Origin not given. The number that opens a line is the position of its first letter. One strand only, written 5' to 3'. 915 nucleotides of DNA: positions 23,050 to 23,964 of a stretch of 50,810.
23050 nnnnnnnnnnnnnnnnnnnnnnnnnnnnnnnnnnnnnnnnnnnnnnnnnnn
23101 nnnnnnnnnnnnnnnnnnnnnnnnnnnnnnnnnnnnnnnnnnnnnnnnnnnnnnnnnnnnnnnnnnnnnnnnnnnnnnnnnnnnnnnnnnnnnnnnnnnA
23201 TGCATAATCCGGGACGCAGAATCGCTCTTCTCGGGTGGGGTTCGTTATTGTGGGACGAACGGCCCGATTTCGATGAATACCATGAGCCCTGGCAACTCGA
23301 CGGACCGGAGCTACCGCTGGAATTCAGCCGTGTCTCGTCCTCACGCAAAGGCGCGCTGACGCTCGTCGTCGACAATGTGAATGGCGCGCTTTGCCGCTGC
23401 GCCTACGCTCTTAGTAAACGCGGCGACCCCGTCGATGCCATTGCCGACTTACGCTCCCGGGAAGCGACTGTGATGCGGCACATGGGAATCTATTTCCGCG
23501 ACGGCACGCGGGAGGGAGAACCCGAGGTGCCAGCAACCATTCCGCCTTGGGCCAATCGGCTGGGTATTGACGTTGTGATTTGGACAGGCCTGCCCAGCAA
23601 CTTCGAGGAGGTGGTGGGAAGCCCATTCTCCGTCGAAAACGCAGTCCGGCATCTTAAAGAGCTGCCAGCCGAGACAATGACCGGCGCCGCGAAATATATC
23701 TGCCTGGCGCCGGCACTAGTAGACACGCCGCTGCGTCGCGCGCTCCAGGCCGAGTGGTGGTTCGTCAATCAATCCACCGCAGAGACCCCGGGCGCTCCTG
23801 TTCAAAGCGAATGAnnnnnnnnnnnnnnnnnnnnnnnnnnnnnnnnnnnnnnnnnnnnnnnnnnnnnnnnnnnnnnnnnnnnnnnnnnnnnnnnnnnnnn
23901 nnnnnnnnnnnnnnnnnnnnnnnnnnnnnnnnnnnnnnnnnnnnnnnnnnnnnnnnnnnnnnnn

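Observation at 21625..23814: Three-gene hipBA module: full-length HipA translationally coupled to a ChaC/GGCT-like protein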

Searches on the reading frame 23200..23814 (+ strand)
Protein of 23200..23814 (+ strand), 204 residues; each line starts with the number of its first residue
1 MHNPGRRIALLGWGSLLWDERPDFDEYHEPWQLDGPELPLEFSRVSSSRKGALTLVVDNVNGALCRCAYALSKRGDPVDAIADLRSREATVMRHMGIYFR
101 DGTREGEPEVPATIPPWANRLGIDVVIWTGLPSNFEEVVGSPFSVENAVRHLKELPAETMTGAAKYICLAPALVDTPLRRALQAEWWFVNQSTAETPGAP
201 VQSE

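Call 3: search_protein_families(library=pfam, proteins=[window:23200-23814:+], max_evalue=0.1)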
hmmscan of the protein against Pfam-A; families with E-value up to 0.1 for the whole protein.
window:23200-23814:+ (204 aa): 0 families

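Call 4: search_protein_families(library=ncbifam, proteins=[window:23200-23814:+], max_evalue=0.1)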
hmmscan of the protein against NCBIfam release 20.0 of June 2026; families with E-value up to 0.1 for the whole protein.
window:23200-23814:+ (204 aa): 0 families

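Call 5: search_protein_families(library=padloc, proteins=[window:23200-23814:+], max_evalue=0.1)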
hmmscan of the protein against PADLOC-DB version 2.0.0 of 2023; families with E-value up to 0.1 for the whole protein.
window:23200-23814:+ (204 aa): 0 families

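Call 6: find_homologous_proteins(query=window:23200-23814:+)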
Query window:23200-23814:+ (204 aa): 1202 proteins with E <= 0.001 among 1470 candidates; the best 120 are listed.
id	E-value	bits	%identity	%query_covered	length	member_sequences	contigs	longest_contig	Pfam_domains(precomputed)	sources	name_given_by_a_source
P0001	1.4e-136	471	100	100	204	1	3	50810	-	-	-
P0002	3.7e-91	322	73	93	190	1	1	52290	-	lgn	-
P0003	1.0e-90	321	76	92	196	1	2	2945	-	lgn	-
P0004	9.9e-86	305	69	92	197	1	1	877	-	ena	-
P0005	3.0e-85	303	73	89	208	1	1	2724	-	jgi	jgi:hypothetical protein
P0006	2.1e-83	297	66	95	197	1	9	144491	-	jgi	jgi:hypothetical protein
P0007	5.2e-83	296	68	95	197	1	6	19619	-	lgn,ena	-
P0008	2.1e-82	294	68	95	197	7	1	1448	-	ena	-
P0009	4.3e-82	293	68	92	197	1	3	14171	-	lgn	-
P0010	7.3e-82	292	70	88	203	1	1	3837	-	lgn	-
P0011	1.6e-79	284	66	92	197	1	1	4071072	-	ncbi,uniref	ncbi:hypothetical protein [Tabrizicola sp. M-4]|uniref:hypothetical protein n=1 Tax=Tabrizicola sp. 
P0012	1.3e-77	278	68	89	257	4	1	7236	-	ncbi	-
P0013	1.6e-77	278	65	93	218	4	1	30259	-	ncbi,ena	-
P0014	1.9e-75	271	64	93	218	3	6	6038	-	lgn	-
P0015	3.5e-74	267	61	95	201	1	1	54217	-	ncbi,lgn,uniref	ncbi:hypothetical protein AB4037_32900 [Labrys sp. KB_33_2]|uniref:hypothetical protein n=1 Tax=Labr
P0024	2.5e-68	248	63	90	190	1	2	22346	-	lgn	-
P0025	2.9e-68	248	59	95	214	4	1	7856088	-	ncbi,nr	ncbi:Uncharacterized protein MLTONO_5471 [Mesorhizobium loti]|nr:Uncharacterized protein MLTONO_5471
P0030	6.9e-67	243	59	89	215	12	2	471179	-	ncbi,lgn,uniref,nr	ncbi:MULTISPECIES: hypothetical protein [Hyphomicrobiales]|uniref:Uncharacterized protein n=2 Tax=Hy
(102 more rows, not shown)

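Call 7: search_solved_structures(query=window:23200-23814:+, max_evalue=10)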
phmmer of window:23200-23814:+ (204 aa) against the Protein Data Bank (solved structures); distinct sequences matched with E-value up to 10: 1.
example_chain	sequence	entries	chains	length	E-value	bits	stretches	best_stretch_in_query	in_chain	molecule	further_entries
2es7_A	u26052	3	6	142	0.86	12.3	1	100-153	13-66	putative thiol-disulfide isomerase and thioredoxin | putative chaperone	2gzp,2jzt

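Call 10: search_solved_structures(query=A1, max_evalue=10, show_alignments=3)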
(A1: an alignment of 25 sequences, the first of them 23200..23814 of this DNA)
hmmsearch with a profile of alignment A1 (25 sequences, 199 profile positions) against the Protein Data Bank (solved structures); distinct sequences matched with E-value up to 10: 0.

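Call 11: find_related_loci(query=A1, collection=genome_contigs, flank=5000)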
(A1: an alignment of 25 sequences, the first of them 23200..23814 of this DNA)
Query A1 (204 aa) in genome_contigs; peptide patterns used: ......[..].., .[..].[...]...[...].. (x = any residue, [..] = any of these).
341 stretches matched a pattern; 325 encode a relative of the query (tblastn E <= 1e-3); the best 80 are kept; 80 distinct loci.
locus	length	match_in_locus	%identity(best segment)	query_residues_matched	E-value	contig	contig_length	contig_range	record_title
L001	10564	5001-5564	66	1-188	1e-81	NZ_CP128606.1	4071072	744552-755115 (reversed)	Tabrizicola sp. M-4 chromosome, complete genome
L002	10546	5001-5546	68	7-188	1e-79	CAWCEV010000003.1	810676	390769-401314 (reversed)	MAG: uncultured Alphaproteobacteria bacterium isolate MFD09495.bin.1.112 genome assembly, contig: contig_2014, whole gen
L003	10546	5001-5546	63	7-188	4e-74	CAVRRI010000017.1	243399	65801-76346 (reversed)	MAG: uncultured Alphaproteobacteria bacterium isolate MFD04850.bin.2.190 genome assembly, contig: contig_33526, whole ge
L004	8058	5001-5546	61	7-188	2e-71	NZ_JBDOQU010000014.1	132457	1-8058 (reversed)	Inquilinus sp. CAU 1745 contig14, whole genome shotgun sequence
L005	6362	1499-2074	58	7-204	4e-71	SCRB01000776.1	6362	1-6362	MAG: Rhizobiaceae bacterium isolate FW021_bin.52 FW021_bin.52-50691-1, whole genome shotgun sequence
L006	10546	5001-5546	61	7-188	5e-69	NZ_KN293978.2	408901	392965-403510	Roseovarius mucosus DSM 17069 Rosmu_scaffold4, whole genome shotgun sequence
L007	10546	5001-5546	59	7-188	6e-69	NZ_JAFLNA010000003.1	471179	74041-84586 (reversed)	Agrobacterium burrii strain Rnr NODE_3_length_471179_cov_38.176565, whole genome shotgun sequence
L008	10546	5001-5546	58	7-188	3e-68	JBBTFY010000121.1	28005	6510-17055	MAG: Pseudomonadota bacterium isolate H41-bin158_1 H41_bin158_1_000000000121, whole genome shotgun sequence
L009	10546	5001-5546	57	7-188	3e-68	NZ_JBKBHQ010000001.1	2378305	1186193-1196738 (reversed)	MAG: Brevundimonas sp. isolate 21I_069.bin.39 NODE_1_length_2378305_cov_63.376346, whole genome shotgun sequence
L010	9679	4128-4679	57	7-188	6e-67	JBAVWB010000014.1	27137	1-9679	MAG: Thiobacillus sp. isolate MFD01637_ilm_asm_bin4 k127_18344, whole genome shotgun sequence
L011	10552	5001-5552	56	7-188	4e-66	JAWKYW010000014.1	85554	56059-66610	MAG: Rhodocyclaceae bacterium isolate AC1.158 AC1.158.fa-14, whole genome shotgun sequence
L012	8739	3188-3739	57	7-188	5e-66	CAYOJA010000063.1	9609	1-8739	MAG TPA_asm: uncultured Thiobacillus sp. isolate SRP189682_co1_107 genome assembly, contig: NODE_17197_length_9609_cov_2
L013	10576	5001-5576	52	2-190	1e-65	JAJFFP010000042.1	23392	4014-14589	MAG: Robiginitomaculum sp. isolate OFTM175 OFTM175_41, whole genome shotgun sequence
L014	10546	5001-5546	59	7-188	7e-66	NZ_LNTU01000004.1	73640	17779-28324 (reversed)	Paramesorhizobium deserti strain A-3-E Scaffold12, whole genome shotgun sequence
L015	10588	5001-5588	55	3-190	1e-65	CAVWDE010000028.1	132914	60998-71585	MAG: uncultured Alphaproteobacteria bacterium isolate MFD04944.bin.2.82 genome assembly, contig: contig_51515, whole gen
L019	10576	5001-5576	54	1-188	1e-62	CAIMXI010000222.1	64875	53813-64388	MAG: uncultured Geobacteraceae bacterium isolate LJ_bin-4045 genome assembly, contig: bin-4045:222/511, whole genome sho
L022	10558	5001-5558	55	7-188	5e-62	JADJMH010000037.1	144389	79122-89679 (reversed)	MAG: Candidatus Accumulibacter proximus isolate EsbW_18-Q3-R4-48_BATAC.285 tig01102496-10-1441460, whole genome shotgun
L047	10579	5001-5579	51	7-188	1e-54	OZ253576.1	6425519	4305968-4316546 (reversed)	MAG: Vicinamibacterales bacterium isolate 6a0cd737-ee79-44fe-98ec-e457d3034484 genome assembly, chromosome: 1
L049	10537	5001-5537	52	7-184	9e-54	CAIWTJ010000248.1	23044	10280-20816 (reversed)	MAG: Enhydrobacter aerosaccus isolate Umea3p3_bin-0614 genome assembly, contig: bin-0614:248/306, whole genome shotgun s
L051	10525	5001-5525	49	7-180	8e-52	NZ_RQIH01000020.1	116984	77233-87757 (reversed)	Rhizobium sophoriradicis strain CCBAU 03470 Scaffold20_1, whole genome shotgun sequence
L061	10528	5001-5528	49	7-180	1e-50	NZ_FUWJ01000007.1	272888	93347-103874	Enhydrobacter aerosaccus strain ATCC 27094, whole genome shotgun sequence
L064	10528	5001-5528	49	8-183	4e-50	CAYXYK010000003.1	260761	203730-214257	MAG TPA_asm: uncultured Candidatus Saccharibacteria bacterium isolate SRP170004_co1_45 genome assembly, contig: NODE_42_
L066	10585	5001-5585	47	8-198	5e-50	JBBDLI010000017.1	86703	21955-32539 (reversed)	MAG: Steroidobacteraceae bacterium isolate LejiaA_66_279 Lejia_A_487_length_86703_cov_177, whole genome shotgun sequence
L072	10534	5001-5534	47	6-182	5e-49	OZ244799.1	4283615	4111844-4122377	MAG: bacterium isolate fda9cd22-9c8c-44c4-8321-deb2e702e096 genome assembly, chromosome: 1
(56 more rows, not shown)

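Call 15: predict_structure(alignment_id=A1)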
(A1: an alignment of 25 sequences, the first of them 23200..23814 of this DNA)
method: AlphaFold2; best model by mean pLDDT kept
length: 204 residues; sequences in the alignment: 25
mean_pLDDT: 89.4   pTM: 0.84
mean pLDDT of the five models: 89.4, 88.7, 87.2, 87.2, 85.0
residues with pLDDT >= 90: 145; 70-90: 42; 50-70: 8; < 50: 9
segments of 3 or more residues with pLDDT < 50: 196-203
pLDDT, mean of each block of 10 residues (from residue 1): 79 90 94 96 94 95 97 94 91 93 84 97 96 96 98 94 89 93 88 51 45
secondary structure, 60 per line:
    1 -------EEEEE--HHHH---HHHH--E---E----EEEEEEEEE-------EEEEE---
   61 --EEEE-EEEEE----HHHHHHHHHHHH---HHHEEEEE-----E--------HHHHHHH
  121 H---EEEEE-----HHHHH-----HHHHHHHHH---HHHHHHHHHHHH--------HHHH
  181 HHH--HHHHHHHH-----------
elements in order: E8-12 H15-18 H22-25 E37-45 E53-57 E63-66 E68-72 H77-88 E95-99 H114-121 E125-129 H135-139 H145-153 H157-168 H177-183 H186-193

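Call 18: fold_search(model_id=the predicted structure, library=pdb)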
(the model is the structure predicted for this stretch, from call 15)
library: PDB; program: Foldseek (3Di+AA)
matches with E <= 10: 144; with E <= 0.001: 0
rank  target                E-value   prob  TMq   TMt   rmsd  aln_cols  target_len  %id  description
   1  6ky1_B                1.4e-03  0.98  0.43  0.47   8.3       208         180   10  Crystal structural of human glutathione-specific gamma-glutamylcyclotransferase 2 (ChaC2)mutant with Glutamate 83 repl (released 2020-07-29)
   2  6ky0_A                3.8e-03  0.82  0.33  0.35  10.0       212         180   15  Crystal structural of active-site human glutathione-specific gamma-glutamylcyclotransferase 2(ChaC2) mutant with Gluta (released 2020-07-29)
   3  6ky1_C                2.7e-02  0.75  0.38  0.47   7.9       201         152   11  Crystal structural of human glutathione-specific gamma-glutamylcyclotransferase 2 (ChaC2)mutant with Glutamate 83 repl (released 2020-07-29)
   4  6ky0_C                3.7e-02  0.44  0.30  0.36  10.6       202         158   14  Crystal structural of active-site human glutathione-specific gamma-glutamylcyclotransferase 2(ChaC2) mutant with Gluta (released 2020-07-29)
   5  1vkb                  2.7e-01  0.47  0.36  0.47   7.8       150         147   10  Crystal structure of an aig2-like protein (a2ld1, ggact, mgc7867) from mus musculus at 1.90 A resolution (released 2004-05-18)
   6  2rbh_A                3.2e-01  0.23  0.33  0.38  11.0       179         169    8  Gamma-glutamyl cyclotransferase (released 2007-10-02)
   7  3cry_A                4.1e-01  0.20  0.32  0.37  11.1       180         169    8  Gamma-glutamyl cyclotransferase (released 2008-04-29)
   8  2rbh_B                4.6e-01  0.18  0.33  0.38  11.2       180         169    9  Gamma-glutamyl cyclotransferase (released 2007-10-02)
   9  4ist_A                4.9e-01  0.18  0.29  0.12   6.0       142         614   13  S177A Kluyveromyces lactis Allophanate Hydrolase (released 2013-06-19)
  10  5i8i_B                5.2e-01  0.13  0.24  0.04   5.9       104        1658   15  Crystal Structure of the K. lactis Urea Amidolyase (released 2017-04-05)
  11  5c5z_B                5.2e-01  0.12  0.26  0.35   9.1       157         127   10  Crystal structure analysis of c4763, a uropathogenic E. coli-specific protein (released 2015-08-19)
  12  3cry_B                5.6e-01  0.16  0.32  0.37  11.3       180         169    8  Gamma-glutamyl cyclotransferase (released 2008-04-29)
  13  5hxd_A                5.9e-01  0.03  0.13  0.12  16.6       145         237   11  Crystal structure of murein-tripeptide amidase MpaA from Escherichia coli O157 (released 2017-02-08)
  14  4iss_B                6.3e-01  0.13  0.25  0.10   5.6       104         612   16  SeMet-substituted Kluyveromyces lactis Allophanate Hydrolase (released 2013-06-19)
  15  5tvp_Q                6.7e-01  0.14  0.18  0.37   7.6        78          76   15  SUMO2 bound to Mouse Tdp2 catalytic domain with a 5'-phosphorylated DNA ternary complex (released 2017-10-11)
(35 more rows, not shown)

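Call 24: search_protein_families(library=pfam, alignment_id=A2, max_evalue=0.001)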
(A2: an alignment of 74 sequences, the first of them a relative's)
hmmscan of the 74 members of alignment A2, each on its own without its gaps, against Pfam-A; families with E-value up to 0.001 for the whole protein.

A. member 1, L001:3719-4435:+ (239 aa): 1 family
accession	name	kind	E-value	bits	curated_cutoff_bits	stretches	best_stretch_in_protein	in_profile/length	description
PF18932.5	DUF5681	-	6.7e-21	75.1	27.5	1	29-112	2-73/77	Family of unknown function (DUF5681)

B. families by the number of members that match (of 74 scanned): 73 families (the first 25 are shown)
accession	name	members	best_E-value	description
PF07804.18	HipA_C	3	7.3e-53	HipA-like C-terminal domain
PF13657.11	Couple_hipA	3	1.5e-26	HipA N-terminal domain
PF04970.19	LRAT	3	2e-05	Lecithin retinol acyltransferase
PF08238.18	Sel1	2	1.8e-55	Sel1 repeat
PF13365.12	Trypsin_2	2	4.5e-22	Trypsin-like peptidase domain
PF13304.12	AAA_21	2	9.2e-15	AAA domain, putative AbiEii toxin, Type IV TA system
PF13476.12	AAA_23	2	4.4e-11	AAA domain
PF02463.25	SMC_N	2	5e-09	RecF/RecN/SMC N terminal domain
PF13175.12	AAA_15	2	4.9e-08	AAA ATPase domain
PF00089.32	Trypsin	2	5.5e-06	Trypsin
PF10459.15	Peptidase_S46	2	5e-05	Peptidase S46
PF01019.26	G_glu_transpept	1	1.4e-148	Gamma-glutamyltranspeptidase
PF00515.34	TPR_1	1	1e-97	Tetratricopeptide repeat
PF00909.26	Ammonium_transp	1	7.4e-88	Ammonium Transporter Family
PF07719.23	TPR_2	1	1.1e-77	Tetratricopeptide repeat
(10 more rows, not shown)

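Call 38: search_protein_representatives(alignment_id=A1)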
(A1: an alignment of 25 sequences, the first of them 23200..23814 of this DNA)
Query: 25 sequences, 199 profile positions. Proteins with E-value up to 0.001 (for the whole library): 2232; up to 1e-10: 1482; up to 1e-30: 429. The best 150 are listed.
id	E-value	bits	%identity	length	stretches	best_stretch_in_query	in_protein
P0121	1.1e-83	296.3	-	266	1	4-192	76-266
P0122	7.2e-79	280.5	-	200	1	7-196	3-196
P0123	1.8e-76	272.7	-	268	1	5-187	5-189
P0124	2.3e-76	272.3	-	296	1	8-194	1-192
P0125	2.8e-75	268.8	-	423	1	8-194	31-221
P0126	4.4e-71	255.1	-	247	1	5-192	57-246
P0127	1.2e-70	253.6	-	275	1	4-192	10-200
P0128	1.8e-70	253.1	-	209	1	8-192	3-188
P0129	2.0e-70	252.9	-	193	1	9-192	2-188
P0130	1.9e-69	249.7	-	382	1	18-188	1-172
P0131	3.5e-69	248.9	-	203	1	5-192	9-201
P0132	9.6e-69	247.4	-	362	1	8-193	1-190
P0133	4.6e-68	245.2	-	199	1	8-193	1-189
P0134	7.9e-68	244.4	-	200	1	6-192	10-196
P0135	3.5e-67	242.3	-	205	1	9-192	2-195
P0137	3.9e-66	238.9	-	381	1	8-193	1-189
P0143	6.6e-64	231.6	-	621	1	8-192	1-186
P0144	7.8e-63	228.1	-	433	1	5-189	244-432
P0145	1.6e-62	227.1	-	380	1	8-192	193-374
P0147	2.7e-62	226.4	-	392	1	8-192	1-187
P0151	1.1e-60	221.1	-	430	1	6-197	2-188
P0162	4.2e-58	212.7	-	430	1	7-192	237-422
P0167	2.8e-57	210.0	-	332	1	5-194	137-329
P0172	1.4e-56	207.8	-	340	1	5-187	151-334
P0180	4.4e-56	206.1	-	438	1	8-192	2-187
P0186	4.8e-55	202.7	-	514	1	9-187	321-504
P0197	6.3e-53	195.8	-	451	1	6-194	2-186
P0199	1.4e-51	191.4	-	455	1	4-190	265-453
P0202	1.2e-50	188.3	-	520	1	5-195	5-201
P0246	6.4e-45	169.6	-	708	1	6-186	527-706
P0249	7.9e-45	169.4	-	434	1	5-189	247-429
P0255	1.9e-44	168.1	-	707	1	7-185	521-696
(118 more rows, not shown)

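Call 39: search_protein_families(library=pfam, proteins=[P0143, P0144, P0162, P0186, P0199, P0246, P0255, P0249, P0202, P0197], max_evalue=0.01)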
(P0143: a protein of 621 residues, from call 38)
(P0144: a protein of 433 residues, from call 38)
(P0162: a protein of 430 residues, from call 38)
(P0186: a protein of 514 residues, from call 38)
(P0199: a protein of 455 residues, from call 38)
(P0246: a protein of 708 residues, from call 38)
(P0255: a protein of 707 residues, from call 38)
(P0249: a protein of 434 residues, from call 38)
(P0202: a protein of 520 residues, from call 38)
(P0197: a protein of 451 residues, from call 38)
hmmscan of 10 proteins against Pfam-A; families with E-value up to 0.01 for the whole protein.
P0143 (621 aa): 0 families

P0144 (433 aa): 0 families

P0162 (430 aa): 1 family
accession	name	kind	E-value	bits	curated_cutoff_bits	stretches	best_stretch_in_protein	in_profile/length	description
PF01844.29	HNH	-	3.3e-11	43.6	21.4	1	164-214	1-46/47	HNH endonuclease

P0186 (514 aa): 0 families

P0199 (455 aa): 0 families

P0246 (708 aa): 0 families

P0255 (707 aa): 0 families

P0249 (434 aa): 1 family
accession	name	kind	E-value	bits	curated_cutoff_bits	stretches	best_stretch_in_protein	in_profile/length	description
PF04250.19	DUF429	-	3.3e-52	177.8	23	1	11-221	1-212/214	Protein of unknown function (DUF429)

P0202 (520 aa): 1 family
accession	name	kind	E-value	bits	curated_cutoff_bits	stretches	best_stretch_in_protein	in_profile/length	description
PF08461.16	HTH_12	-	0.0072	16.7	21.4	0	141-174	22-53/66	Ribonuclease R winged-helix domain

P0197 (451 aa): 0 families

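Call 40: search_protein_families(library=pfam, proteins=[P0125, P0130, P0132, P0137, P0145, P0147, P0151, P0167, P0172, P0180], max_evalue=0.01)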
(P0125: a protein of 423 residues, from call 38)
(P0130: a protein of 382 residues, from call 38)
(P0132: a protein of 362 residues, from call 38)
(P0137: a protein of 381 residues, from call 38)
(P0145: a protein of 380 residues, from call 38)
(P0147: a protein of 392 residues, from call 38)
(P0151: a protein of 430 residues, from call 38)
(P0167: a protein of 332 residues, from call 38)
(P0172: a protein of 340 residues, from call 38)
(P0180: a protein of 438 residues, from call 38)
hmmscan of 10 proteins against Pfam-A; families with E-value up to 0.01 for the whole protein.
P0125 (423 aa): 0 families

P0130 (382 aa): 0 families

P0132 (362 aa): 0 families

P0137 (381 aa): 0 families

P0145 (380 aa): 0 families

P0147 (392 aa): 0 families

P0151 (430 aa): 0 families

P0167 (332 aa): 0 families

P0172 (340 aa): 0 families

P0180 (438 aa): 0 families

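Call 51: find_encoding_contigs(protein=P0030, flank=6000, max_places=4)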
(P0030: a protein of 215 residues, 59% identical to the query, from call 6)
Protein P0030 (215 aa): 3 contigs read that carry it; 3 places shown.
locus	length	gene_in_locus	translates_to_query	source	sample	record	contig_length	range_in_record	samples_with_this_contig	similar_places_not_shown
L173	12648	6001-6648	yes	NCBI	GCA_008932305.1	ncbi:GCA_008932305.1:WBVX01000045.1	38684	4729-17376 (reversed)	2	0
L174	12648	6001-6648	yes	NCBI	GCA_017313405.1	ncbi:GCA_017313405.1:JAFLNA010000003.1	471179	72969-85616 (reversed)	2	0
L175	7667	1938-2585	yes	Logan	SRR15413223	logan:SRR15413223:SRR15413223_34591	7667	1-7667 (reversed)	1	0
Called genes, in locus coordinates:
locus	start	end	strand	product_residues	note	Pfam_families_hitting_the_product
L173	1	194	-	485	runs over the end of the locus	PF13356:Arm-DNA-bind_3, PF22022:Phage_int_M (faint), PF00589:Phage_integrase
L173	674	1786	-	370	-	PF01522:Polysacc_deac_1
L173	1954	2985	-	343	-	PF00248:Aldo_ket_red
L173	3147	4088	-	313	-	PF00126:HTH_1, PF03466:LysR_substrate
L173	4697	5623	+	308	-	-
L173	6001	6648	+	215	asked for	-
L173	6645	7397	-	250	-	PF01026:TatD_DNase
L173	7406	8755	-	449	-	-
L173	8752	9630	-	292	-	PF28083:QatB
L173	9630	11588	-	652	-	PF07693:KAP_NTPase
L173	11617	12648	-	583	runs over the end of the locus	PF01935:DUF87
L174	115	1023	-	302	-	PF00126:HTH_1, PF03466:LysR_substrate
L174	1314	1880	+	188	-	PF04264:YceI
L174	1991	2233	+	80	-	PF03640:Lipoprotein_15 (faint)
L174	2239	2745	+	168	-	PF04542:Sigma70_r2, PF22029:PhyR_sigma2, PF08281:Sigma70_r4_2, PF04545:Sigma70_r4 (weak), PF22233:PhyR_sigma-like (weak)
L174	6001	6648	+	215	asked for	-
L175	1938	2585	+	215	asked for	-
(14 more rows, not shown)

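Call 52: find_encoding_contigs(protein=P0025, flank=6000, max_places=3)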
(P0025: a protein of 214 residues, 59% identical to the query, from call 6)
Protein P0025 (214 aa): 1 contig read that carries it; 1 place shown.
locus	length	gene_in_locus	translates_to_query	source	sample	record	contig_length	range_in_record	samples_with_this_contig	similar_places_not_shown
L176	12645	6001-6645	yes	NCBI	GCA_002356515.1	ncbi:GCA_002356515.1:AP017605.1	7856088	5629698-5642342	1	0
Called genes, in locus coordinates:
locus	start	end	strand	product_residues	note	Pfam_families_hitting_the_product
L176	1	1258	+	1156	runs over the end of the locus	PF13514:AAA_27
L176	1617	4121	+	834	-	-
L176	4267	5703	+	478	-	PF14082:SduA_C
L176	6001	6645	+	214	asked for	-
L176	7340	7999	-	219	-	PF02779:Transket_pyr, PF02780:Transketolase_C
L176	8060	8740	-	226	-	PF07929:PRiA4_ORF3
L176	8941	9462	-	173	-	PF05621:TniB, PF13401:AAA_22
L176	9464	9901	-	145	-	PF09299:Mu-transpos_C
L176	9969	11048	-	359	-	PF00665:rve (weak)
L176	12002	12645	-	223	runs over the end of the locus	-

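Call 54: search_protein_families(library=padloc, alignment_id=A2, max_evalue=0.00001)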
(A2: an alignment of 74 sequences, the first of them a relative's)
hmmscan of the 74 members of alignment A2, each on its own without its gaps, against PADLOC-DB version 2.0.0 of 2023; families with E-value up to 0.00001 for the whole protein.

A. member 1, L001:3719-4435:+ (239 aa): 0 families

B. families by the number of members that match (of 74 scanned): 117 families (the first 25 are shown)
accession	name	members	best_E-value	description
PDLC02208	Ppl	2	1.4e-32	-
PDLC04678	PDC-M49A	2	9.4e-16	-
PDLC04135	mad3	2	9.9e-16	mads_3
PDLC02960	RT-Protease_XI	2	7.7e-15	single gene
PDLC02959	RT-Protease_XI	2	8.6e-15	single gene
PDLC02980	AriA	2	2.4e-14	-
PDLC04680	PDC-M49A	2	1.2e-12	-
PDLC03859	LmuB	2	1.2e-10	-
PDLC02979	AriA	2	1.3e-08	-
PDLC03863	LmuB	2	1.2e-07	-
PDLC00284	PtuA1|PtuA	2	1.7e-07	AAA ATPase domain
PDLC04164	AriA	2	2.5e-07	-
PDLC02335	AbiLi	2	6.7e-07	AbiLi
PDLC04541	PDC-M25A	2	2.6e-06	-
PDLC03267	MTase_II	1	8.1e-152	Type II methyltransferase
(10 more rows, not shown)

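Call 58: find_related_loci(query=A1, collection=viral_contigs, flank=4000)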
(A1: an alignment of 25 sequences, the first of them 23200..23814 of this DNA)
Query A1 (204 aa) in viral_contigs; peptide patterns used: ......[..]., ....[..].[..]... (x = any residue, [..] = any of these).
10 stretches matched a pattern; 6 encode a relative of the query (tblastn E <= 1e-3); 6 distinct loci.
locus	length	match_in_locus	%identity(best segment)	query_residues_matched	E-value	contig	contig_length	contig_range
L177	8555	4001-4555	49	6-188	1e-52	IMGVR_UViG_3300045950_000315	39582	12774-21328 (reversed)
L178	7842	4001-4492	33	8-168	2e-26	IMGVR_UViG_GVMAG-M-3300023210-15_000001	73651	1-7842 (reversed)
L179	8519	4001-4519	35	7-184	4e-24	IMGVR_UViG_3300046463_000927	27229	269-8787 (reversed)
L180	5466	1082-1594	36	7-185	1e-22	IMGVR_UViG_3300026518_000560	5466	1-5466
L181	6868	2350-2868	34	7-185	3e-18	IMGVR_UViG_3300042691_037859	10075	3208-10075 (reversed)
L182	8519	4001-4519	32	7-187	2e-21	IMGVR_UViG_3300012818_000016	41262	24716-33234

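Call 59: fold_search(model_id=the predicted structure, library=viral)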
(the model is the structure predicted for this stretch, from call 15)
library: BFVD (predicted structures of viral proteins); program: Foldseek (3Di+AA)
matches with E <= 10: 165; with E <= 0.001: 0
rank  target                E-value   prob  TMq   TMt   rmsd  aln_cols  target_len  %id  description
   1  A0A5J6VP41            3.3e-03  0.91  0.35  0.35  12.1       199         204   10  Gamma-glutamylcyclotransferase AIG2-like domain-containing protein [Megaviridae environmental sample]
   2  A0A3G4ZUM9            6.4e-02  0.18  0.20  0.10  16.4       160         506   11  Uncharacterized protein [Edafosvirus sp.]
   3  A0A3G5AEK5            9.3e-02  0.35  0.30  0.33   9.2       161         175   12  Gamma-glutamylcyclotransferase AIG2-like domain-containing protein [Satyrvirus sp.]
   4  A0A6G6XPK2            2.8e-01  0.16  0.27  0.32   8.9       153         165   12  (no name in the UniProt tables at hand)
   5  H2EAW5                6.6e-01  0.04  0.13  0.03  17.2       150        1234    9  Uncharacterized protein [Megavirus courdo7]
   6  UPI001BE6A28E         1.1e+00  0.04  0.17  0.15  16.5       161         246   15  (no name look-up for this kind of identifier)
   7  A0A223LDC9            1.2e+00  0.33  0.19  0.10   4.3        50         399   18  Transcription factor [Bacillus phage PBS1]
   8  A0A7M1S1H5            1.3e+00  0.04  0.18  0.18  14.3       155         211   10  Uncharacterized protein [uncultured phage cr111_1]
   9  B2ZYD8                1.7e+00  0.02  0.12  0.11  14.0       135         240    9  Nucleotidyl transferase [Ralstonia phage phiRSL1]
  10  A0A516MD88            1.8e+00  0.03  0.15  0.13  12.1        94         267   11  (no name in the UniProt tables at hand)
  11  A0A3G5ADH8            1.8e+00  0.02  0.12  0.03  17.1       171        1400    9  Uncharacterized protein (Fragment) [Satyrvirus sp.]
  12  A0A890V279            1.8e+00  0.01  0.12  0.11  18.5       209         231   10  Replication-associated protein (Fragment) [Cressdnaviricota sp.]
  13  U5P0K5                1.9e+00  0.01  0.08  0.13  12.3        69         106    7  (no name in the UniProt tables at hand)
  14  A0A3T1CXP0            2.0e+00  0.04  0.18  0.20  13.0       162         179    9  F-box domain-containing protein [Acanthamoeba castellanii medusavirus J1]
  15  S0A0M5                2.1e+00  0.13  0.25  0.31   5.0        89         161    8  Gamma-glutamyl cyclotransferase [Cellulophaga phage phi14:2]
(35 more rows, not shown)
